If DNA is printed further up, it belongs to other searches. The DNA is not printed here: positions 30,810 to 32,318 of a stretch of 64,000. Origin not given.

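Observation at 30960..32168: Stand-alone EF-Tu/SelB-like GTPase paralog with substituted catalytic and guanine-specificity residues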

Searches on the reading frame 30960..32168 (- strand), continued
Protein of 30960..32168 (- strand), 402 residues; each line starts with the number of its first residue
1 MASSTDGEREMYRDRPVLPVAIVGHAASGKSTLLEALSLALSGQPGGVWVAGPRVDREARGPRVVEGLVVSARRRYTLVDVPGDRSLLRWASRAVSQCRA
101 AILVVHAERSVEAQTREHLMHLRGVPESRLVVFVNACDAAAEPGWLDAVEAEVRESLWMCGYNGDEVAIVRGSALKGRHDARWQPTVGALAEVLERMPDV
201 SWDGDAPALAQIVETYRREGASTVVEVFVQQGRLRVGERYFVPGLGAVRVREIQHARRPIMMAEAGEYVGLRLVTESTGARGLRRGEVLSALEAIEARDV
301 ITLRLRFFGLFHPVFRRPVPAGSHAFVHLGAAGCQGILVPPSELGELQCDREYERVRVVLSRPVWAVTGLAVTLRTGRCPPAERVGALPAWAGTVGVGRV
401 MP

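Call 24: find_encoding_contigs(protein=P0128, flank=10000, max_places=3)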
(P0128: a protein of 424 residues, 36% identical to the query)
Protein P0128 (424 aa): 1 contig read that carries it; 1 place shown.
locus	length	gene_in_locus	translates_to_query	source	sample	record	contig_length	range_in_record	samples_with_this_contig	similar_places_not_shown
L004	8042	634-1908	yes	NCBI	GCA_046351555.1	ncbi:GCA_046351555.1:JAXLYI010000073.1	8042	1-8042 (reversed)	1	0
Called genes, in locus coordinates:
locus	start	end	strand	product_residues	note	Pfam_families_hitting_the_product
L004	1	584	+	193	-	PF05685:Uma2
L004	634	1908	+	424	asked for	PF00009:GTP_EFTU, PF03143:GTP_EFTU_D3 (faint)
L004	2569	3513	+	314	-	-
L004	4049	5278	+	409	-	PF13621:Cupin_8, PF08007:JmjC_2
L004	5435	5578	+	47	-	-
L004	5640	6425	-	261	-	PF04116:FA_hydroxylase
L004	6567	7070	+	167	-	-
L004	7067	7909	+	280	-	-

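Call 29: find_homologous_proteins(query=A2, max_evalue=1e-20)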
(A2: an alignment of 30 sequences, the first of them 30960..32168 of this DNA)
Query A2 (30 sequences) (402 aa, profile of the alignment): 469 proteins with E <= 1e-20 among 8000 candidates; the best 120 are listed.
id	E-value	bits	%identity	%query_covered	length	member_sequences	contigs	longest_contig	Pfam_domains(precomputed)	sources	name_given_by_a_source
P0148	7.5e-140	485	30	97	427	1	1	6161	PF03143.24,PF00009.34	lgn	-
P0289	1.3e-132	461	31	97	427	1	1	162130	PF03143.24,PF00009.34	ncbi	ncbi:MAG: GTP-binding protein [Polyangiaceae bacterium]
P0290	2.9e-130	453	29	92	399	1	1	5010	PF03143.24,PF00009.34,PF03144.32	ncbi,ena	-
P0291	7.2e-129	449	31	69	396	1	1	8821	PF03143.24,PF00009.34,PF03144.32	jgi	-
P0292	1.9e-128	447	32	69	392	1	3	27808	PF03143.24,PF00009.34,PF03144.32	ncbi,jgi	-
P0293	3.5e-128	446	29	65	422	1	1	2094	PF01926.30,PF03143.24,PF00009.34,PF03144.32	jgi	-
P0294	3.7e-128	446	30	70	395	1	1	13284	PF03143.24,PF00009.34,PF03144.32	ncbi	-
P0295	4.7e-128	446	30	71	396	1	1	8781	PF03143.24,PF00009.34,PF03144.32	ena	-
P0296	4.8e-128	446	33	70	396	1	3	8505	PF03143.24,PF00009.34,PF03144.32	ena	-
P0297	9.0e-128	445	33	70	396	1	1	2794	PF03143.24,PF00009.34,PF03144.32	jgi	jgi:elongation factor Tu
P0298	9.1e-128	445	33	70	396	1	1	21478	PF03143.24,PF00009.34,PF03144.32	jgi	jgi:elongation factor Tu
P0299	2.7e-127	443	32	69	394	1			PF03143.24,PF00009.34,PF03144.32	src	-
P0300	3.1e-127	443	33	69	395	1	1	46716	PF03143.24,PF00009.34,PF03144.32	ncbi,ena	-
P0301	4.7e-127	443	33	72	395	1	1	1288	PF03143.24,PF00009.34,PF03144.32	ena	-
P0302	2.3e-126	440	35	70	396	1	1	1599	PF03143.24,PF00009.34,PF03144.32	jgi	jgi:elongation factor Tu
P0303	3.0e-126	440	33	69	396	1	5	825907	PF03143.24,PF00009.34,PF03144.32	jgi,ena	jgi:elongation factor Tu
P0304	5.8e-126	439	31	69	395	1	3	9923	PF03143.24,PF00009.34,PF03144.32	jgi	jgi:elongation factor Tu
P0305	7.7e-126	439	29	71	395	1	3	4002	PF03143.24,PF00009.34,PF03144.32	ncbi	-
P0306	1.5e-125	438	31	69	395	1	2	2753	PF03143.24,PF00009.34,PF03144.32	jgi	jgi:elongation factor Tu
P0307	1.6e-125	437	31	72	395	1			PF03143.24,PF00009.34,PF03144.32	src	-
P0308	1.7e-125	437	32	70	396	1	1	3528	PF03143.24,PF00009.34,PF03144.32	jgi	-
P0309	2.0e-125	437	30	70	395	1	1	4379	PF03143.24,PF00009.34,PF03144.32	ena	-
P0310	2.1e-125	437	31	69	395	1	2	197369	PF03143.24,PF00009.34,PF03144.32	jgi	-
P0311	2.2e-125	437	29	71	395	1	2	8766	PF03143.24,PF00009.34,PF03144.32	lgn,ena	-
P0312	6.4e-125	436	28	70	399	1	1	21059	PF03143.24,PF00009.34,PF03144.32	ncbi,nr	ncbi:MAG: elongation factor Tu [bacterium]|nr:elongation factor Tu [bacterium]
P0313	8.8e-125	435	32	70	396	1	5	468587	PF03143.24,PF00009.34,PF03144.32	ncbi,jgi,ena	jgi:elongation factor Tu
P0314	9.9e-125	435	31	70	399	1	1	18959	PF03143.24,PF00009.34,PF03144.32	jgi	-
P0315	1.2e-124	435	30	69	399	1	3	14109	PF03143.24,PF00009.34,PF03144.32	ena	-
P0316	1.8e-124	434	30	72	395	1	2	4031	PF03143.24,PF00009.34,PF03144.32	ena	-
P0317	1.9e-124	434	32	70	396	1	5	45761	PF03143.24,PF00009.34,PF03144.32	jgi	jgi:elongation factor Tu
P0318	1.9e-124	434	31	69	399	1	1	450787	PF03143.24,PF00009.34,PF03144.32,PF22042.3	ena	-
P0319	1.9e-124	434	30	69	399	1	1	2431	PF03143.24,PF00009.34,PF03144.32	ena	-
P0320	2.2e-124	434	31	70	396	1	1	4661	PF03143.24,PF00009.34,PF03144.32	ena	-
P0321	2.2e-124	434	29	69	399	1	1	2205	PF03143.24,PF00009.34,PF03144.32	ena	-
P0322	4.7e-124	433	32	70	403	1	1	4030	PF01926.30,PF03143.24,PF00009.34,PF03144.32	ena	-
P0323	4.8e-124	433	29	71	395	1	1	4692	PF03143.24,PF00009.34,PF03144.32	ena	-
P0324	5.2e-124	433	30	71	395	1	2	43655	PF03143.24,PF00009.34,PF03144.32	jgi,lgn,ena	jgi:elongation factor Tu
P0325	6.1e-124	432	31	70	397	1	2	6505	PF03143.24,PF00009.34,PF03144.32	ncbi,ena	-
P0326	6.7e-124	432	27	92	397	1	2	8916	PF03143.24,PF00009.34,PF03144.32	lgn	-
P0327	7.0e-124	432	29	72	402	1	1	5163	PF03143.24,PF00009.34,PF03144.32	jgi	-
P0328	1.1e-123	431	31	70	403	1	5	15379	PF01926.30,PF03143.24,PF00009.34,PF03144.32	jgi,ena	-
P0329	1.3e-123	431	28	72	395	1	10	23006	PF03143.24,PF00009.34,PF03144.32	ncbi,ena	ncbi:MAG: elongation factor Tu [Patescibacteria group bacterium]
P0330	1.6e-123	431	31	65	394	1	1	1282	PF03143.24,PF00009.34,PF03144.32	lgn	-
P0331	1.6e-123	431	29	71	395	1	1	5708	PF03143.24,PF00009.34,PF03144.32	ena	-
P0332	2.1e-123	431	31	69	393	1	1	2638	PF03143.24,PF00009.34,PF03144.32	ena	-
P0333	2.2e-123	430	27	77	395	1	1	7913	PF03143.24,PF00009.34,PF03144.32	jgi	jgi:elongation factor Tu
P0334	2.8e-123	430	31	69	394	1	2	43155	PF01926.30,PF03143.24,PF00009.34,PF03144.32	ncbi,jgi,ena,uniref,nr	ncbi:elongation factor Tu [Candidatus Roizmanbacteria bacterium CG10_big_fil_rev_8_21_14_0_10_45_7]|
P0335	3.2e-123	430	31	70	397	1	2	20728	PF03143.24,PF00009.34,PF03144.32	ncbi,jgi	ncbi:MAG: elongation factor Tu [Lachnospiraceae bacterium]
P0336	3.4e-123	430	30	69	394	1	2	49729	PF03143.24,PF00009.34,PF03144.32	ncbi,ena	-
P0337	3.8e-123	430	32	70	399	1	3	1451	PF03143.24,PF00009.34,PF03144.32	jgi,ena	-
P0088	4.3e-123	429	30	69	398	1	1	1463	PF03143.24,PF00009.34,PF03144.32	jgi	jgi:elongation factor Tu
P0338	4.3e-123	429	32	70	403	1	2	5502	PF01926.30,PF03143.24,PF00009.34,PF03144.32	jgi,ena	-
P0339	4.6e-123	429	30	72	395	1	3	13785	PF03143.24,PF00009.34,PF03144.32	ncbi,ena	-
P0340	4.9e-123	429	29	70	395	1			PF03143.24,PF00009.34,PF03144.32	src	-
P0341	7.7e-123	429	29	69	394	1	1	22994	PF03143.24,PF00009.34,PF03144.32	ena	-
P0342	7.9e-123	429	32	70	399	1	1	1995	PF03143.24,PF00009.34,PF03144.32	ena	-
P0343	8.6e-123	429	29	72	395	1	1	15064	PF03143.24,PF00009.34,PF03144.32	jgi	jgi:elongation factor Tu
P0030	8.9e-123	428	31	69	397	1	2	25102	PF03143.24,PF00009.34,PF03144.32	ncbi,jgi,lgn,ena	-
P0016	9.2e-123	428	32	69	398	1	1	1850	PF03143.24,PF00009.34,PF03144.32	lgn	-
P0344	1.2e-122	428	31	70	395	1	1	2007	PF01926.30,PF03143.24,PF00009.34,PF03144.32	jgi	jgi:elongation factor Tu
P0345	1.2e-122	428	30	69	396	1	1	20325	PF01926.30,PF03143.24,PF00009.34,PF03144.32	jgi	-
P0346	1.3e-122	428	31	69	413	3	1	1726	PF03143.24,PF00009.34,PF03144.32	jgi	-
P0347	1.4e-122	428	29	71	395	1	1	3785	PF03143.24,PF00009.34,PF03144.32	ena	-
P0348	1.7e-122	428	32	69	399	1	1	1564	PF03143.24,PF00009.34,PF03144.32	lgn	-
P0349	2.3e-122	427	30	70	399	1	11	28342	PF03143.24,PF00009.34,PF03144.32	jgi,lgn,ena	-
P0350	2.3e-122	427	30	69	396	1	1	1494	PF03143.24,PF00009.34,PF03144.32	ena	-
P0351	2.4e-122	427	30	69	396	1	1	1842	PF03143.24,PF00009.34,PF03144.32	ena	-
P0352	2.7e-122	427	31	70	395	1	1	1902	PF03143.24,PF00009.34,PF03144.32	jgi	jgi:elongation factor Tu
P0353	2.8e-122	427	29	91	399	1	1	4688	PF03143.24,PF00009.34,PF03144.32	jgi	jgi:elongation factor Tu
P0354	2.8e-122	427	30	70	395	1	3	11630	PF03143.24,PF00009.34,PF03144.32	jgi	jgi:elongation factor Tu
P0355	3.1e-122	427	30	70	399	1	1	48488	PF03143.24,PF00009.34,PF03144.32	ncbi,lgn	-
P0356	3.2e-122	427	30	70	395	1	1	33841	PF03143.24,PF00009.34,PF03144.32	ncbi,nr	ncbi:MAG: elongation factor Tu [Patescibacteria group bacterium]|nr:elongation factor Tu [Patescibac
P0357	3.5e-122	426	31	70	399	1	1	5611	PF03143.24,PF00009.34,PF03144.32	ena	-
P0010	5.6e-122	426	33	71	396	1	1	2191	PF03143.24,PF00009.34,PF03144.32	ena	-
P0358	5.8e-122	426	29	70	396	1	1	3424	PF03143.24,PF00009.34,PF03144.32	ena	-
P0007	5.9e-122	426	32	70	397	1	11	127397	PF03143.24,PF00009.34,PF03144.32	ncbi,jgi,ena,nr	ncbi:MAG: translation elongation factor Tu [Candidatus Moranbacteria bacterium RIFCSPHIGHO2_02_FULL_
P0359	6.4e-122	426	29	70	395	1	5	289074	PF03143.24,PF00009.34,PF03144.32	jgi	jgi:elongation factor Tu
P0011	7.3e-122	425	32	70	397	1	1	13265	PF03143.24,PF00009.34,PF03144.32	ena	-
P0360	8.6e-122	425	31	70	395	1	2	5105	PF03143.24,PF00009.34,PF03144.32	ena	-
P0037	9.5e-122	425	30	69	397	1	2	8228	PF03143.24,PF00009.34,PF03144.32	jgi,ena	-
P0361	9.6e-122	425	30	70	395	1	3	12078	PF01926.30,PF03143.24,PF00009.34,PF03144.32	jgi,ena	-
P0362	1.2e-121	425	31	69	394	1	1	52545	PF03143.24,PF00009.34,PF03144.32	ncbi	-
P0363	1.3e-121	425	28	70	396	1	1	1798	PF03143.24,PF00009.34,PF03144.32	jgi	jgi:elongation factor Tu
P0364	1.3e-121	425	32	70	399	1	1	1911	PF03143.24,PF00009.34,PF03144.32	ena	-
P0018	1.5e-121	424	32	69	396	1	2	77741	PF03143.24,PF00009.34,PF03144.32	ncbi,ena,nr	ncbi:elongation factor Tu [bacterium BMS3Abin15]|nr:elongation factor Tu [bacterium BMS3Abin15]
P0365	1.6e-121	424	33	71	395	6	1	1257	PF03143.24,PF00009.34,PF03144.32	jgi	-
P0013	1.7e-121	424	32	69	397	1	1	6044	PF03143.24,PF00009.34,PF03144.32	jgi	jgi:elongation factor Tu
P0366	2.3e-121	424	32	70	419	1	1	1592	PF03143.24,PF00009.34,PF03144.32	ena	-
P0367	2.9e-121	423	30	70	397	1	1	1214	PF03143.24,PF00009.34,PF03144.32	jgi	jgi:elongation factor Tu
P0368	3.3e-121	423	29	69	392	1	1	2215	PF03143.24,PF00009.34,PF03144.32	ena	-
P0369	3.4e-121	423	30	71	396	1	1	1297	PF03143.24,PF00009.34,PF03144.32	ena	-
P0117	3.5e-121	423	27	91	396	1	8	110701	PF03143.24,PF00009.34,PF03144.32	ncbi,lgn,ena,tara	tara:strand:+ start:32060 stop:33250 length:1191 start_codon:yes stop_codon:yes gene_type:complete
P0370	4.1e-121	423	29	72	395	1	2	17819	PF03143.24,PF00009.34,PF03144.32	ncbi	ncbi:MAG: elongation factor Tu [Acidimicrobiia bacterium]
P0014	4.2e-121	423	31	71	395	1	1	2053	PF03143.24,PF00009.34,PF03144.32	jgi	jgi:elongation factor Tu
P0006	4.6e-121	423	32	70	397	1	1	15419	PF03143.24,PF00009.34,PF03144.32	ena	-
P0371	4.7e-121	423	31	69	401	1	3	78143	PF03143.24,PF00009.34,PF03144.32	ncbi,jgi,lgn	-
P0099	4.8e-121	423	29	69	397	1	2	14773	PF03143.24,PF00009.34,PF03144.32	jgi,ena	-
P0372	5.2e-121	423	30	70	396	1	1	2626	PF03143.24,PF00009.34,PF03144.32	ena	-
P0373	5.2e-121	423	32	69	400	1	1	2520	PF03143.24,PF00009.34,PF03144.32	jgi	jgi:elongation factor Tu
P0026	5.5e-121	423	31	72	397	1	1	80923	PF03143.24,PF00009.34,PF03144.32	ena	-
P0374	5.6e-121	423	29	70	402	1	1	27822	PF03143.24,PF00009.34,PF03144.32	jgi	jgi:elongation factor Tu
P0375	6.5e-121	422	29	69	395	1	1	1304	PF03143.24,PF00009.34,PF03144.32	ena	-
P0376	8.4e-121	422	30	69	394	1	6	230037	PF03143.24,PF00009.34,PF03144.32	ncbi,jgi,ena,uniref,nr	ncbi:MAG: Elongation factor Tu [Candidatus Roizmanbacteria bacterium GW2011_GWA2_36_23]|uniref:Elong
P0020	9.1e-121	422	32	69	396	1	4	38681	PF03143.24,PF00009.34,PF03144.32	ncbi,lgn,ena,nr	ncbi:MAG TPA: elongation factor Tu [Candidatus Moranbacteria bacterium]|nr:elongation factor Tu [Can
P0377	1.1e-120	422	30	70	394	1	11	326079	PF03143.24,PF00009.34,PF03144.32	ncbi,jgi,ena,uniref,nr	ncbi:translation elongation factor Tu [Candidatus Roizmanbacteria bacterium RIFCSPHIGHO2_01_FULL_39_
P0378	1.2e-120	421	30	70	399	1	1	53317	PF03143.24,PF00009.34,PF03144.32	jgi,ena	-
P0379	1.2e-120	421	29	69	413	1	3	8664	PF03143.24,PF00009.34,PF03144.32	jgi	jgi:elongation factor Tu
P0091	1.4e-120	421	30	69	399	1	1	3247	PF03143.24,PF00009.34,PF03144.32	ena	-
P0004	1.4e-120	421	33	69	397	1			PF03143.24,PF00009.34,PF03144.32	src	-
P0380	1.4e-120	421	30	72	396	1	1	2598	PF03143.24,PF00009.34,PF03144.32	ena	-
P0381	1.5e-120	421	31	69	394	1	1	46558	PF03143.24,PF00009.34,PF03144.32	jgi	jgi:elongation factor Tu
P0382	1.5e-120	421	30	72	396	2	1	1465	PF03143.24,PF00009.34,PF03144.32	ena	-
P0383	1.7e-120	421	28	70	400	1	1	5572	PF03143.24,PF00009.34,PF03144.32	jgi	-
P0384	1.9e-120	421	29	70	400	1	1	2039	PF03143.24,PF00009.34,PF03144.32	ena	-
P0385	2.0e-120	421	29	70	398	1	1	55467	PF03143.24,PF00009.34,PF03144.32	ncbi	-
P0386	2.0e-120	421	27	91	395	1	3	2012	PF03143.24,PF00009.34,PF03144.32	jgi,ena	jgi:elongation factor Tu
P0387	2.2e-120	421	30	71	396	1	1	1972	PF03143.24,PF00009.34,PF03144.32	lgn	-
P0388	2.2e-120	421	29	70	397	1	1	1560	PF03143.24,PF00009.34,PF03144.32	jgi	jgi:elongation factor Tu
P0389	2.2e-120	421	30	69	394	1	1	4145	PF03143.24,PF00009.34,PF03144.32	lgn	-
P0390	2.5e-120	420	31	70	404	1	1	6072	PF03143.24,PF00009.34,PF03144.32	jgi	-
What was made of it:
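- Tried and rejected: Word-indexed search with the family profile A2 (call 29).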

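Call 35: find_encoding_contigs(protein=P0289, flank=10000, max_places=2)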
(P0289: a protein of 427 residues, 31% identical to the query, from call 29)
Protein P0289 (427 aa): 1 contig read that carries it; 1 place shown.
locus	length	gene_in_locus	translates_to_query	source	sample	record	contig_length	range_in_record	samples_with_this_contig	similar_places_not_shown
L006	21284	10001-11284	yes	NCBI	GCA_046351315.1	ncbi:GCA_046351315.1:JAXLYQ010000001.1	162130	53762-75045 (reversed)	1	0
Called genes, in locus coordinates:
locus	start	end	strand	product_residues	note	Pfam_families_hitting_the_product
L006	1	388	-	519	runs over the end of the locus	PF13646:HEAT_2 (faint)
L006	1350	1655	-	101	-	PF05016:ParE_toxin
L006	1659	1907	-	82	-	PF03693:ParD_antitoxin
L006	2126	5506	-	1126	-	PF08471:Ribonuc_red_2_N, PF02867:Ribonuc_red_lgC, PF12637:TSCPD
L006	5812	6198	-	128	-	PF09312:SurA_N (weak), PF12833:HTH_18, PF00165:HTH_AraC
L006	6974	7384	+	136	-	-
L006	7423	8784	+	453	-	-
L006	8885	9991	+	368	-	-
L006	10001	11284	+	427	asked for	PF00009:GTP_EFTU, PF03143:GTP_EFTU_D3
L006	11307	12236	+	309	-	PF01882:DUF58, PF13519:VWA_2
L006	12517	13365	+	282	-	PF02463:SMC_N (weak)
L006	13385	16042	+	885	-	PF23381:Beta-prop_IFT122_1st (faint), PF25174:Beta-prop_THOC3 (weak)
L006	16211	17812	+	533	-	-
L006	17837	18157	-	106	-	-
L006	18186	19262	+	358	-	PF09587:PGA_cap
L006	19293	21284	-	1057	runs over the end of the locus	PF13654:AAA_32, PF20436:LonB_AAA-LID (weak), PF05362:Lon_C, PF00112:Peptidase_C1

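Call 36: find_encoding_contigs(protein=P0270, flank=10000, max_places=3)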
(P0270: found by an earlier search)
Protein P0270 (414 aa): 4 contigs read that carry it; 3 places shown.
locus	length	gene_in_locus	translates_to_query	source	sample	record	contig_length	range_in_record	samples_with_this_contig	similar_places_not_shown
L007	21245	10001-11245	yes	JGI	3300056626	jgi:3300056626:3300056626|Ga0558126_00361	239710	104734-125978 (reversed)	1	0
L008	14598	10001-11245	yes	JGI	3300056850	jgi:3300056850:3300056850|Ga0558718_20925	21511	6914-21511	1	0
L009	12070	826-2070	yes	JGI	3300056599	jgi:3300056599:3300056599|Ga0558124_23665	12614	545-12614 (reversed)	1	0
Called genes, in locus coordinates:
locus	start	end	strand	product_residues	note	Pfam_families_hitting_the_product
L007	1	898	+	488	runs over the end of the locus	PF14691:Fer4_20, PF13241:NAD_binding_7 (faint), PF00070:Pyr_redox (faint), PF01266:DAO (weak), PF01593:Amino_oxidase, PF07992:Pyr_redox_2, PF12831:FAD_oxidored (weak), PF13450:NAD_binding_8, +1 more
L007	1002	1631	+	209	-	-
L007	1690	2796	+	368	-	PF03372:Exo_endo_phos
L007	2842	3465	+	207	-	-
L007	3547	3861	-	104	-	-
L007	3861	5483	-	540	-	PF11617:Cu-binding_MopE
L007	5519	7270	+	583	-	PF07626:PSD3, PF08811:DUF1800 (faint), PF07637:PSD5, PF07631:PSD4, PF07627:PSCyt3, PF07624:PSD2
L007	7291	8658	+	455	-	PF07586:HXXSHH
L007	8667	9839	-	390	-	PF03781:FGE-sulfatase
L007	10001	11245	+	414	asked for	PF00009:GTP_EFTU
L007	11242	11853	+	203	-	PF13532:2OG-FeII_Oxy_2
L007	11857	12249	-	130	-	PF13442:Cytochrome_CBB3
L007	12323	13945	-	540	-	PF00069:Pkinase, PF07714:PK_Tyr_Ser-Thr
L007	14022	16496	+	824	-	-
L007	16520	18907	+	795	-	PF00069:Pkinase, PF07714:PK_Tyr_Ser-Thr, PF25390:WD40_RLD, PF13540:RCC1_2, PF25390:WD40_RLD, PF13540:RCC1_2 (weak), PF00415:RCC1, PF13540:RCC1_2, +3 more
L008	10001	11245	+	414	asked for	PF00009:GTP_EFTU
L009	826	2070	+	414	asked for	PF00009:GTP_EFTU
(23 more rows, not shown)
